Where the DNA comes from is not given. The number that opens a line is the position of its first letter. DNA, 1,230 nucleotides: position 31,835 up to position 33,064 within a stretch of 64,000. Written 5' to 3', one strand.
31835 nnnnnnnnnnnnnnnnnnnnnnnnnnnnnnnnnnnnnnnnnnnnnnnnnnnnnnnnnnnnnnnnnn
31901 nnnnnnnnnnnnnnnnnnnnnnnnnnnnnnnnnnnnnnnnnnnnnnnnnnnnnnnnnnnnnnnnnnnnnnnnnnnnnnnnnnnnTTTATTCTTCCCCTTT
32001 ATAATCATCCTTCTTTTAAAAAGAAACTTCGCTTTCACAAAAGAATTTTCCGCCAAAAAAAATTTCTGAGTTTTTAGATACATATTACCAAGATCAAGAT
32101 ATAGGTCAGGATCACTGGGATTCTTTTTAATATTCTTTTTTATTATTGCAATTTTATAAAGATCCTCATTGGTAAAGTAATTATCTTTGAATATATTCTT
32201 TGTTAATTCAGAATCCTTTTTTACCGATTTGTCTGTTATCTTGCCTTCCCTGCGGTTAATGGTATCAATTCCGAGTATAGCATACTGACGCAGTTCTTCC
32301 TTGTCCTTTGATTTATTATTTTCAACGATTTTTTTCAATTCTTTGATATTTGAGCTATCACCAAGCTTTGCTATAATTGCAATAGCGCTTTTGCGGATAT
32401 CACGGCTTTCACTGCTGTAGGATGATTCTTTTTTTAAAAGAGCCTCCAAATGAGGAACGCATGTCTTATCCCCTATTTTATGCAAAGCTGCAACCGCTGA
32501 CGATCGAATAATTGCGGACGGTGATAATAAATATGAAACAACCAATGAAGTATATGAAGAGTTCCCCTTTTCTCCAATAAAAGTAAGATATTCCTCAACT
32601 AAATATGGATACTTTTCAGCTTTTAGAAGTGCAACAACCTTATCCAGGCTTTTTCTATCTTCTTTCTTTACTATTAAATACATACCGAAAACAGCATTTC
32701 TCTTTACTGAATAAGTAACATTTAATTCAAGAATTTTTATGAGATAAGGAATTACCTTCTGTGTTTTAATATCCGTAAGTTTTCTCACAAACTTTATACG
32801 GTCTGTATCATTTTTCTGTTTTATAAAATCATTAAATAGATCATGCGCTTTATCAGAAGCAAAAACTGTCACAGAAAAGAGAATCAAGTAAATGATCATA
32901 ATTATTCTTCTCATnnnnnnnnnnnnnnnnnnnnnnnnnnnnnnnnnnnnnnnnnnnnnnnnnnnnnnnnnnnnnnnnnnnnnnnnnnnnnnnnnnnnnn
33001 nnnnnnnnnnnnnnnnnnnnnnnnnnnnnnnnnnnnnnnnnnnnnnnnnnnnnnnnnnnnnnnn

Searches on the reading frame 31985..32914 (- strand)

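Call 45: search_protein_families(library=pfam, proteins=[window:31985-32914:-], max_evalue=0.001)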
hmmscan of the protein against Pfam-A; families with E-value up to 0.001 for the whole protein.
window:31985-32914:- (310 aa): 4 families
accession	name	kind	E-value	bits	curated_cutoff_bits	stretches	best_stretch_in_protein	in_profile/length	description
PF13646.12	HEAT_2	-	7.6e-12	45.8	27.7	1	91-164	2-75/88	HEAT repeats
PF03130.22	HEAT_PBS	-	2.9e-06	27.7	20.9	0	136-161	1-26/27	PBS lyase HEAT-like repeat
PF01602.26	Adaptin_N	-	0.00017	20.8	37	0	127-248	272-392/524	Adaptin N terminal region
PF11838.14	ERAP1_C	-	0.00054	19.9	38.2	0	136-207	129-203/318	ERAP1-like C-terminal domain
